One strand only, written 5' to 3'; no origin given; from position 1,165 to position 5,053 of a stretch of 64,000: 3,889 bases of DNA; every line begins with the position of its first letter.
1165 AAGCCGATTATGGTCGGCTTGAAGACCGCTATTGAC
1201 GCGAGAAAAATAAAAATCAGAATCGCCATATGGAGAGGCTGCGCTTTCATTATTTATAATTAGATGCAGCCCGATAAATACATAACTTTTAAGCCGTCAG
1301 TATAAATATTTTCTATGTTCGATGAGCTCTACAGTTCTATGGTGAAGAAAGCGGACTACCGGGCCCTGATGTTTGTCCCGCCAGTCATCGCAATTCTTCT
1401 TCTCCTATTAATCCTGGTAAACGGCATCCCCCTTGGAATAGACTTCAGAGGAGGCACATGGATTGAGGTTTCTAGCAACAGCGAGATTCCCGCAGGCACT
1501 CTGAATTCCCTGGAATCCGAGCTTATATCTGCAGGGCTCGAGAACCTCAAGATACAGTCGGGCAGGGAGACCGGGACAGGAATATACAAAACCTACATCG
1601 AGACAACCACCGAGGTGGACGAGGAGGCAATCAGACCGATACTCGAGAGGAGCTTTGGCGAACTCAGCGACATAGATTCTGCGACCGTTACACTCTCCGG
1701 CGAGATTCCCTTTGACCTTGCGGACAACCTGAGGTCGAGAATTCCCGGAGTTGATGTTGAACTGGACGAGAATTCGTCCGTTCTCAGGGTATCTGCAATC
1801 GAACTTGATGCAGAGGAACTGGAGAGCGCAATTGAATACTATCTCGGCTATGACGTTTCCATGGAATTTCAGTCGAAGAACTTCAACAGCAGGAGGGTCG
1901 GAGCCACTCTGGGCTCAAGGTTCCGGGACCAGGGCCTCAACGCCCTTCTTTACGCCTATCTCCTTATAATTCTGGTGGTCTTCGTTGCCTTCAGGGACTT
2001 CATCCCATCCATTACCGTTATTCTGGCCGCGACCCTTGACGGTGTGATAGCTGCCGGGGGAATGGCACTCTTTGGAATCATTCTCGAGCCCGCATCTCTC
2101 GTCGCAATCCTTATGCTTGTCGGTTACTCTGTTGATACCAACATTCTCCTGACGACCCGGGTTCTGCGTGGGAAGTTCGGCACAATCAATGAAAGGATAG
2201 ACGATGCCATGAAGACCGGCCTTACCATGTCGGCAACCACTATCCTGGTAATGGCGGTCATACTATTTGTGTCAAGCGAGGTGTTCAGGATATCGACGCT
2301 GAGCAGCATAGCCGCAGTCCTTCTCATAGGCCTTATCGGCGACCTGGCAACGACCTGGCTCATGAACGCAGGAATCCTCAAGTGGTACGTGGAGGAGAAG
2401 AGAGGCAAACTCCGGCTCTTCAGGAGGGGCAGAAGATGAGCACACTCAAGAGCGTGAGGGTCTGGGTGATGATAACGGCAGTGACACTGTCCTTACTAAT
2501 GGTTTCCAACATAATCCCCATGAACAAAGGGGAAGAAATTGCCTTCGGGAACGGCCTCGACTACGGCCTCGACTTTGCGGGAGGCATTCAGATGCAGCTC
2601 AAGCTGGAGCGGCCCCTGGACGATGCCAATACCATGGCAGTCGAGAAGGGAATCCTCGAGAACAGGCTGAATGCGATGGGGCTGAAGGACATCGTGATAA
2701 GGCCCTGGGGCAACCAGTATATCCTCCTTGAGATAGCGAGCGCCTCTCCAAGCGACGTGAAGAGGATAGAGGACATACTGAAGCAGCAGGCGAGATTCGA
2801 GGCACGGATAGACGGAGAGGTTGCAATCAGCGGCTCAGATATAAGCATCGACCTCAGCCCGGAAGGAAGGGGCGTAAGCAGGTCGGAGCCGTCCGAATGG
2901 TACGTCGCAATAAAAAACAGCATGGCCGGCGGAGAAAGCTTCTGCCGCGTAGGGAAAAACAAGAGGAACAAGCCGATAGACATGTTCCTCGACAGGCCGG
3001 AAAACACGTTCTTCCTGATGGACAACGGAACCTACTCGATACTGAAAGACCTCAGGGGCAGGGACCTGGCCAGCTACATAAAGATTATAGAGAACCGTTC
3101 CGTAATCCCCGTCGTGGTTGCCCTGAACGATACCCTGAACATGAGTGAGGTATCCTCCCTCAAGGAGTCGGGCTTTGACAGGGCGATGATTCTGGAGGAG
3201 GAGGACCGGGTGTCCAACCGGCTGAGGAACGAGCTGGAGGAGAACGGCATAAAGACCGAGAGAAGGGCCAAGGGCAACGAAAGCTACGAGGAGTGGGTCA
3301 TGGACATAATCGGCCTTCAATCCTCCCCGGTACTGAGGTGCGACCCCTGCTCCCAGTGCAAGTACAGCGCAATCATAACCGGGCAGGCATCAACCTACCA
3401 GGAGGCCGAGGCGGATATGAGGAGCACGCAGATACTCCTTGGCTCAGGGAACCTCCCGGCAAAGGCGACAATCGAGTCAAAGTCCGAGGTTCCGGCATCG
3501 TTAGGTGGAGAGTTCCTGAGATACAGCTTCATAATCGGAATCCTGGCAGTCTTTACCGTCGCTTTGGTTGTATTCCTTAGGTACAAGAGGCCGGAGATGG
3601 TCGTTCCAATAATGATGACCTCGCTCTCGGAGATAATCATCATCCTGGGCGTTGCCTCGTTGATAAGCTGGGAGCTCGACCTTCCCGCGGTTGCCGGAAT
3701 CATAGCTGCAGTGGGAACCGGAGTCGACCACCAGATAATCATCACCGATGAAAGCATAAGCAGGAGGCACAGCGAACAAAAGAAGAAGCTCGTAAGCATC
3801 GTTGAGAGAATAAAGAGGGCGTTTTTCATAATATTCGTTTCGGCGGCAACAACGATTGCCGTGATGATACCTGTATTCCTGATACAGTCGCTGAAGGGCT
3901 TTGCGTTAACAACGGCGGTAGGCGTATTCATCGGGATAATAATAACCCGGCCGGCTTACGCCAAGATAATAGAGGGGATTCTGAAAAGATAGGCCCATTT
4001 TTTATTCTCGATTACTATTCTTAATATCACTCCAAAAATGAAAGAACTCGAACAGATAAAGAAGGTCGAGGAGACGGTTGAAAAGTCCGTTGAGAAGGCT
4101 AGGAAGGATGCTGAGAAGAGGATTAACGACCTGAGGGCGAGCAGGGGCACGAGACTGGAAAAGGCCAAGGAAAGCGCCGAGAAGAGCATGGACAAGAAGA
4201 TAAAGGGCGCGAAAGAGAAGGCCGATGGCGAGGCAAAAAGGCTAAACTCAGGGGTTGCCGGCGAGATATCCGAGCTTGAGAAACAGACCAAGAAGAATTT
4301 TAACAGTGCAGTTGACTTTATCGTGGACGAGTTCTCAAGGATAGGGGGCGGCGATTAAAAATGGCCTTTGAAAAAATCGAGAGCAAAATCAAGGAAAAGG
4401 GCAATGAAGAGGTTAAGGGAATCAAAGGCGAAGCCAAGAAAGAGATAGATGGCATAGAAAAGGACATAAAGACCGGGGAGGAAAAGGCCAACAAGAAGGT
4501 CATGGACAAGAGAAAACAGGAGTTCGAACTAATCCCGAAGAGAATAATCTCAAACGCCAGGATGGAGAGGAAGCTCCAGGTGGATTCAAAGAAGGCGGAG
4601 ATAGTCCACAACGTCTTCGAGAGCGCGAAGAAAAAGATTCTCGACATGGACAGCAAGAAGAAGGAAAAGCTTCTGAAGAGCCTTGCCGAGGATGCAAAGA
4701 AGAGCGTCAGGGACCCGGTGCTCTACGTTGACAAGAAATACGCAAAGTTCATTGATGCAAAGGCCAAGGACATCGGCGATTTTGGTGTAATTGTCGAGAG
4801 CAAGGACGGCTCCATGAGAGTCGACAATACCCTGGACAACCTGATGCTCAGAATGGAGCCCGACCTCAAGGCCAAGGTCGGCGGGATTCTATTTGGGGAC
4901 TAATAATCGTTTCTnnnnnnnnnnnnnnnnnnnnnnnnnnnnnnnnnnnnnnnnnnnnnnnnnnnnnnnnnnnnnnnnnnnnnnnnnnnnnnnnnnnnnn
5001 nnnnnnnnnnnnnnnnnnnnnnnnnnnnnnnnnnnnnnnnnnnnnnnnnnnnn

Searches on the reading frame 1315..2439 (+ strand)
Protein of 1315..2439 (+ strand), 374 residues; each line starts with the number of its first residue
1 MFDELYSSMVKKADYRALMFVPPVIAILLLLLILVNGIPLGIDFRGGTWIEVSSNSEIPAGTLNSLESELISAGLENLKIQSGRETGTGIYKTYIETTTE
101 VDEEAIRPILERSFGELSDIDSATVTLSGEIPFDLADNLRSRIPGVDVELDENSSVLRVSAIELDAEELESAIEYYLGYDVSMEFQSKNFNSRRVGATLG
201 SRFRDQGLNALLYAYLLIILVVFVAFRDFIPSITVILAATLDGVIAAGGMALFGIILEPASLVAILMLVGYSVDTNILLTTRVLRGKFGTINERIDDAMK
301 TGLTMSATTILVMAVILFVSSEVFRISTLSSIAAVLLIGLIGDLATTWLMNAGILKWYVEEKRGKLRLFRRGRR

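Call 75: search_protein_families(library=pfam, proteins=[window:1315-2439:+], max_evalue=0.0001)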
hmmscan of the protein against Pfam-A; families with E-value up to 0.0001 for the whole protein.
window:1315-2439:+ (374 aa): 2 families
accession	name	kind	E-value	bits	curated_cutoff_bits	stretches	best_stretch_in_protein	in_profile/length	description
PF02355.23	SecD_SecF_C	-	8.2e-32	110.6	20.5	1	186-360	12-188/189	Protein export membrane protein SecD/SecF, C-terminal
PF07549.19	Sec_GG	-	3.8e-05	23.5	20.3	1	32-52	2-22/28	SecD/SecF GG Motif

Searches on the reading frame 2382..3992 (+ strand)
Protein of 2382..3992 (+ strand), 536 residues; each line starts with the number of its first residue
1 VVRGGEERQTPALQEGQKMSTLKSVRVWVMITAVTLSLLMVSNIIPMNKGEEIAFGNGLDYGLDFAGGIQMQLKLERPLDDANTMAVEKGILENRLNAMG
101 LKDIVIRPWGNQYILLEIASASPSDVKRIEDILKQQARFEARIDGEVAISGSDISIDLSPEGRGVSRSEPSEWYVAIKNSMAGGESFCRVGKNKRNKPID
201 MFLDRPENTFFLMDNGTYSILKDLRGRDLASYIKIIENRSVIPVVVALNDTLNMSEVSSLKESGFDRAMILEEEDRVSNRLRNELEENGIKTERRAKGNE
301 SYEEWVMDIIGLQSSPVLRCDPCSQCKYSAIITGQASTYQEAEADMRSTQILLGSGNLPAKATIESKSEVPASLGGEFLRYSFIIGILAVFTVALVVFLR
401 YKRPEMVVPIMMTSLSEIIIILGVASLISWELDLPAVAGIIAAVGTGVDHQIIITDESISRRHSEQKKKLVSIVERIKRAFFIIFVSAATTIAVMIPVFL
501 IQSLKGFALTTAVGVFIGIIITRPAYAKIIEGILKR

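Call 75: search_protein_families(library=pfam, proteins=[window:2382-3992:+], max_evalue=0.0001)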
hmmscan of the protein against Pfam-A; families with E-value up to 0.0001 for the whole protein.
window:2382-3992:+ (536 aa): 3 families
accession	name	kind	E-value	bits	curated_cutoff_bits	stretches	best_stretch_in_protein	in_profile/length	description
PF02355.23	SecD_SecF_C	-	1.1e-13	51.4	20.5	1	361-520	12-173/189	Protein export membrane protein SecD/SecF, C-terminal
PF07549.19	Sec_GG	-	3.4e-06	26.8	20.3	1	55-78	4-27/28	SecD/SecF GG Motif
PF21760.3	SecD_1st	-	1.3e-05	25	27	1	89-142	5-56/60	Protein translocase subunit SecDF, P1 domain, N-terminal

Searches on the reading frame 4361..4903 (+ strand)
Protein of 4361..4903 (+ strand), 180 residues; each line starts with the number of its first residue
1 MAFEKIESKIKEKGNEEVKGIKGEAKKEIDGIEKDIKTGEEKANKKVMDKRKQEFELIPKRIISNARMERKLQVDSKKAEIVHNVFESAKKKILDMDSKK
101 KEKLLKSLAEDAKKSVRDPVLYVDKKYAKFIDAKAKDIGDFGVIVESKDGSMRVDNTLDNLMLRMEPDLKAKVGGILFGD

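Call 75: search_protein_families(library=pfam, proteins=[window:4361-4903:+], max_evalue=0.0001)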
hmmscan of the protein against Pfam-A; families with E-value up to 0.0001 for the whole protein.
window:4361-4903:+ (180 aa): 1 family
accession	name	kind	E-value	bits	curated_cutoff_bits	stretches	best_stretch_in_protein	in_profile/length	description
PF01991.23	vATP-synt_E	-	9e-17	61.6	24.2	1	9-124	1-118/199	ATP synthase (E/31 kDa) subunit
